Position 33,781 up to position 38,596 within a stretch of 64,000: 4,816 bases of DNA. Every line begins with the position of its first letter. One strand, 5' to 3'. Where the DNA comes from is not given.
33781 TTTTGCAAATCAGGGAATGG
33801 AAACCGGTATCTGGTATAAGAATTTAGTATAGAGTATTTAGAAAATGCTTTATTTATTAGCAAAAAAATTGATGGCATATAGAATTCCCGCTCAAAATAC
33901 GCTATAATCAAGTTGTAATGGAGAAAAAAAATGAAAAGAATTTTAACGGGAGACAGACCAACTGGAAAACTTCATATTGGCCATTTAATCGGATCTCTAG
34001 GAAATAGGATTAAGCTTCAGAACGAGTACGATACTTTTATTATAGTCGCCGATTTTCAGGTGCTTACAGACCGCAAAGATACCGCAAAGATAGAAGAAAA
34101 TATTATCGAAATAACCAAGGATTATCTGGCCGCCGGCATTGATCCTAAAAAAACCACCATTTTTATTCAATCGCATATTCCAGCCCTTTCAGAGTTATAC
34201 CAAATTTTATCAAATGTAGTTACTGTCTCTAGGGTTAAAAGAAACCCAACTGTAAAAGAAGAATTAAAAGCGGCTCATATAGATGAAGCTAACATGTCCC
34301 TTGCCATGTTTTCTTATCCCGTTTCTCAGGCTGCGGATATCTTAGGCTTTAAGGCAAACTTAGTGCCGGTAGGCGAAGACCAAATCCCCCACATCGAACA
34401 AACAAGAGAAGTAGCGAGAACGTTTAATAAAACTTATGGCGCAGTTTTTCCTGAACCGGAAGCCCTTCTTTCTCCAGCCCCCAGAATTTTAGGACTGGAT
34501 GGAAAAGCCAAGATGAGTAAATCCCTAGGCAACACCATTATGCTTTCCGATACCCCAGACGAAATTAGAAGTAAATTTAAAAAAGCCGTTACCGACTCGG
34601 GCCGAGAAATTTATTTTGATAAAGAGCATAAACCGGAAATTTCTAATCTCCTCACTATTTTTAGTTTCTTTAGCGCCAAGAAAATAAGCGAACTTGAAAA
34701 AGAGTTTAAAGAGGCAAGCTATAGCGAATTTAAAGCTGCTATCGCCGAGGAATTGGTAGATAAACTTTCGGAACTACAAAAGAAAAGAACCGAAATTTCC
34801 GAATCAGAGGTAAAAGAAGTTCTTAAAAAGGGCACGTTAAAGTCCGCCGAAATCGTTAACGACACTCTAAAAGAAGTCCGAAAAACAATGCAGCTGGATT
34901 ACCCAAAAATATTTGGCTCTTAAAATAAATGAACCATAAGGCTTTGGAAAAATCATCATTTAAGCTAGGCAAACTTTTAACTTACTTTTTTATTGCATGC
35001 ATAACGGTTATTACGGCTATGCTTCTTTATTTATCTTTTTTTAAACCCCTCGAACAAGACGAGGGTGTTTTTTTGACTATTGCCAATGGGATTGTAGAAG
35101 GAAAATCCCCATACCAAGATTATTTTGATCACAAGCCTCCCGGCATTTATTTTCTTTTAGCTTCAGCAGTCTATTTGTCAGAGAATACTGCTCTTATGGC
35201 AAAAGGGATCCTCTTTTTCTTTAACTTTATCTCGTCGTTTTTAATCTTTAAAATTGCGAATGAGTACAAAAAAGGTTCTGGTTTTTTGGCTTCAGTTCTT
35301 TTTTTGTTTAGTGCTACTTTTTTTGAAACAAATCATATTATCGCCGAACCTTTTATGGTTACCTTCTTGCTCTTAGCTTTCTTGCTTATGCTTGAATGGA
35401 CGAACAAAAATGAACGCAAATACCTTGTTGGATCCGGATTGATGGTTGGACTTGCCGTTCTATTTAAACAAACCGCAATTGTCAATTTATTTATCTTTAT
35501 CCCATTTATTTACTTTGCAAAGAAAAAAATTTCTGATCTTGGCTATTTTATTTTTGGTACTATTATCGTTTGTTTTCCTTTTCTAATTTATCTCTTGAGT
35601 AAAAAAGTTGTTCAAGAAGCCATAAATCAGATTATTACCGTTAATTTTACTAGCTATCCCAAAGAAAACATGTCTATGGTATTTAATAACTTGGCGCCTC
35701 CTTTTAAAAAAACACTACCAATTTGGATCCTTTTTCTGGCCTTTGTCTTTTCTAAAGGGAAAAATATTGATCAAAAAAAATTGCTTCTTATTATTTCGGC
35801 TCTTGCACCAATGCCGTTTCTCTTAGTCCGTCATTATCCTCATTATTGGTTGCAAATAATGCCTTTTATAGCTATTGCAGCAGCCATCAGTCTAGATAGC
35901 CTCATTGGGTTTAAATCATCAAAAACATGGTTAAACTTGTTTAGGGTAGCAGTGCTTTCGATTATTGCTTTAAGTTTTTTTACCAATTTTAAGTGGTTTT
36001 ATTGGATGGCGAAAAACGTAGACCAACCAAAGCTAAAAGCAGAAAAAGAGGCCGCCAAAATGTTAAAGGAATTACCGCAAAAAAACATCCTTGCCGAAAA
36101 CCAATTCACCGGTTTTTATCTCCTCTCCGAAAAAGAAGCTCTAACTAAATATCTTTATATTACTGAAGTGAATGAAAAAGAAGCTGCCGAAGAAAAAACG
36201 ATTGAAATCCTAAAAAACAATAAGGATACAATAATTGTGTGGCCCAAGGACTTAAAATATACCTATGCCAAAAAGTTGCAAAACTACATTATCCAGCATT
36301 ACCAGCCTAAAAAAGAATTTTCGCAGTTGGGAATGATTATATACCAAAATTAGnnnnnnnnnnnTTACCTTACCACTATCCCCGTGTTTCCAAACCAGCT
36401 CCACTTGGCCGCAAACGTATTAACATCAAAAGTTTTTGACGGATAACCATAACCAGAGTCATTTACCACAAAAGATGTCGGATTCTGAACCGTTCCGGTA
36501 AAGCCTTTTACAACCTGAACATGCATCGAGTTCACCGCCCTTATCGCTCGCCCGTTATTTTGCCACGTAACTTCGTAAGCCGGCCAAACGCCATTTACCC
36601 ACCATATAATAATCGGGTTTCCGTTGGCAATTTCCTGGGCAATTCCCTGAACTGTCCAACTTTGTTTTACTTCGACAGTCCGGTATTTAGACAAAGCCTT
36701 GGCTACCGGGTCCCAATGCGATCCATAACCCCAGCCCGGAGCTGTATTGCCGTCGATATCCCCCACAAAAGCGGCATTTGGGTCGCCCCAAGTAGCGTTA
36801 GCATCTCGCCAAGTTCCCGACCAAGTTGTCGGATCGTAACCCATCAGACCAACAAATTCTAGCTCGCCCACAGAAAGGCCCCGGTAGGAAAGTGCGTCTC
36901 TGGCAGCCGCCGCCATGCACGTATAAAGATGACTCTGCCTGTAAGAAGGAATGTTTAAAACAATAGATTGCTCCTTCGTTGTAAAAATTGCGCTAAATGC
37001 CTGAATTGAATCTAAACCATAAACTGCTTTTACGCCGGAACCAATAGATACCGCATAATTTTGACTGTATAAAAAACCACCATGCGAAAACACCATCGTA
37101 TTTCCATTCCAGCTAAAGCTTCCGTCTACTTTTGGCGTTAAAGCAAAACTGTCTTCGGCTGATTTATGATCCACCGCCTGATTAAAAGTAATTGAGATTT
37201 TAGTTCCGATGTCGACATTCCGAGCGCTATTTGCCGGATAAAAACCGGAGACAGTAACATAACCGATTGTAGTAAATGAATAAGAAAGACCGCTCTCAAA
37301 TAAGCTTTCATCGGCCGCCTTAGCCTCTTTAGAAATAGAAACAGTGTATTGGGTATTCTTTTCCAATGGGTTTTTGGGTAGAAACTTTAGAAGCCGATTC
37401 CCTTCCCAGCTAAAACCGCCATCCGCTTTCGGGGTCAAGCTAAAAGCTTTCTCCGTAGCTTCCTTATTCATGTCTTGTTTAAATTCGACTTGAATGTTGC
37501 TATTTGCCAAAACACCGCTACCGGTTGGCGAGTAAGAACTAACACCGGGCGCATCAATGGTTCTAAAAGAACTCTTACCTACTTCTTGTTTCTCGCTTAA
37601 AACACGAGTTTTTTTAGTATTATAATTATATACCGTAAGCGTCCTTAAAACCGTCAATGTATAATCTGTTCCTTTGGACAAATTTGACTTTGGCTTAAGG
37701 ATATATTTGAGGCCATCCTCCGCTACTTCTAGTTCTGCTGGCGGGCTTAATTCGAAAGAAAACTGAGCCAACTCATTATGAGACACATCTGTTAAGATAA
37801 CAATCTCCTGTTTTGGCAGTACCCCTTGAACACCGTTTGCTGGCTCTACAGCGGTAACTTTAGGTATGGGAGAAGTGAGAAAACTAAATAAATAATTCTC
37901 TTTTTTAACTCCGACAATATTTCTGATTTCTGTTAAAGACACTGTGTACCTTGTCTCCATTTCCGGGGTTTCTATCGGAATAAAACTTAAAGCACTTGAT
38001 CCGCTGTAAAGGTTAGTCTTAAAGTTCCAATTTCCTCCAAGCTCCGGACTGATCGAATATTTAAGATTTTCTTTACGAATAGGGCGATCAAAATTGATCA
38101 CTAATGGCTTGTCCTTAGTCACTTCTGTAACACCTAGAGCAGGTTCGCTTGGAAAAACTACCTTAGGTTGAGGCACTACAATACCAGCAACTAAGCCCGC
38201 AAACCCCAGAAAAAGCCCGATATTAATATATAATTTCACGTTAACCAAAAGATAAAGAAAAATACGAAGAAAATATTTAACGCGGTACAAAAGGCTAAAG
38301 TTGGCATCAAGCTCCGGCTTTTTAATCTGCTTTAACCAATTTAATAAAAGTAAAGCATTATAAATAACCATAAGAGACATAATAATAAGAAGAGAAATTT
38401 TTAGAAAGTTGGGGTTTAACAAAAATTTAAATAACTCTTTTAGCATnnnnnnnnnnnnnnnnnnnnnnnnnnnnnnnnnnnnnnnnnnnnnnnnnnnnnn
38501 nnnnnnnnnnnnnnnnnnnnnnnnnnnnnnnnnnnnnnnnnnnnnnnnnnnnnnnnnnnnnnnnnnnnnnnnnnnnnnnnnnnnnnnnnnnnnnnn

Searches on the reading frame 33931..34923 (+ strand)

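Call 68: search_protein_families(library=pfam, proteins=[window:33931-34923:+], max_evalue=0.0001)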
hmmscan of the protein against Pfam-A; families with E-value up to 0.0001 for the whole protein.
window:33931-34923:+ (330 aa): 1 family
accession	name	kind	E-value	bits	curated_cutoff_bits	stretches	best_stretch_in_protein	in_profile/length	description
PF00579.31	tRNA-synt_1b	-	2.4e-67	227.8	21.1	1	3-276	7-288/292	tRNA synthetases class I (W and Y)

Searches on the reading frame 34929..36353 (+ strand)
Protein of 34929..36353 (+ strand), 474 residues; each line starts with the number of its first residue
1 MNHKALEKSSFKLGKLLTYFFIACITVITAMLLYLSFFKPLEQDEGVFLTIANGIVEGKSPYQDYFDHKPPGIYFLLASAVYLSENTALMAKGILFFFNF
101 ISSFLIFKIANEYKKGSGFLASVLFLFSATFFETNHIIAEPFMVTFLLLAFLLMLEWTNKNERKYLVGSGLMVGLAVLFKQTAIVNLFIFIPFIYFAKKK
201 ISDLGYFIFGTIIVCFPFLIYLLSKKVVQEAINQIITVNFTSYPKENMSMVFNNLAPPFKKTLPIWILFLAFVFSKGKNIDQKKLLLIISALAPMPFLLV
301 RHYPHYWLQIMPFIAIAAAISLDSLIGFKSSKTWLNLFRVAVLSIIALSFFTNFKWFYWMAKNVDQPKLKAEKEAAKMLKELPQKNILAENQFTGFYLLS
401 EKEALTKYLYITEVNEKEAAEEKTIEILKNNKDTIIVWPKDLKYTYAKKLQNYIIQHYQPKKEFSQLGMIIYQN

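Call 68: search_protein_families(library=pfam, proteins=[window:34929-36353:+], max_evalue=0.0001)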
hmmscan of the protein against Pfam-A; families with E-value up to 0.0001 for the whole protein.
window:34929-36353:+ (474 aa): 2 families
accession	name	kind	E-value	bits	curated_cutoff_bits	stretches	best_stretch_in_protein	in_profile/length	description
PF13231.12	PMT_2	-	1.6e-11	45.1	26.1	1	68-220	1-159/160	Dolichyl-phosphate-mannose-protein mannosyltransferase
PF14897.12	EpsG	-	9.4e-06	25.4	30.1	1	91-352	64-311/326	EpsG family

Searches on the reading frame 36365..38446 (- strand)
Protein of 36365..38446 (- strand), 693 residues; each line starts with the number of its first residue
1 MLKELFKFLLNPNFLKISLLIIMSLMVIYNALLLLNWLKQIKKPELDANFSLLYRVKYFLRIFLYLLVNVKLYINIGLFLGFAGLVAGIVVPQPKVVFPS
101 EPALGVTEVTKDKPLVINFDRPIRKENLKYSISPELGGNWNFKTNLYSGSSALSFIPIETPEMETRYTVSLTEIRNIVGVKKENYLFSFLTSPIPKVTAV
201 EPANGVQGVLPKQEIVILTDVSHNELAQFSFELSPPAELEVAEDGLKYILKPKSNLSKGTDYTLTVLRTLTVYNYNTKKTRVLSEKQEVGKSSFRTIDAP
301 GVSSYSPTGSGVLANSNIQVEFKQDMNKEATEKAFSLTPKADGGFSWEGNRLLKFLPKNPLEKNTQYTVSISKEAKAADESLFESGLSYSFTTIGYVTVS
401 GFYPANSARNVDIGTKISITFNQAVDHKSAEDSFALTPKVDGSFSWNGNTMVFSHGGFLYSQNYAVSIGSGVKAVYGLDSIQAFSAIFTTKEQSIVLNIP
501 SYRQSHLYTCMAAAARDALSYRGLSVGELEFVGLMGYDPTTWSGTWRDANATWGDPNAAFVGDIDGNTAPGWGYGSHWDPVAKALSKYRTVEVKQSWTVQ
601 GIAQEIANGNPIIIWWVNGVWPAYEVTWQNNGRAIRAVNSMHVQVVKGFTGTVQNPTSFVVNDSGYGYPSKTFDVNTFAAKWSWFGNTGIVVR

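Call 68: search_protein_families(library=pfam, proteins=[window:36365-38446:-], max_evalue=0.0001)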
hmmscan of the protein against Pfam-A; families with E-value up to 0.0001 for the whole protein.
window:36365-38446:- (693 aa): 4 families
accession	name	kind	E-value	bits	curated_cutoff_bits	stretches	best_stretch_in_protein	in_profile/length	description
PF13205.12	Big_5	-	1.1e-33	116.5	23.6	2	299-393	4-105/105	Bacterial Ig-like domain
PF13529.12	Peptidase_C39_2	-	2.5e-15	57.7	24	1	497-664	1-142/143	Peptidase_C39 like family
PF17964.7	Big_10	-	1.2e-09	39.1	22.9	1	357-452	45-140/164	Bacterial Ig domain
PF00114.24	Pilin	-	1.5e-05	26.4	22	0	279-358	28-105/108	Pilin (bacterial filament)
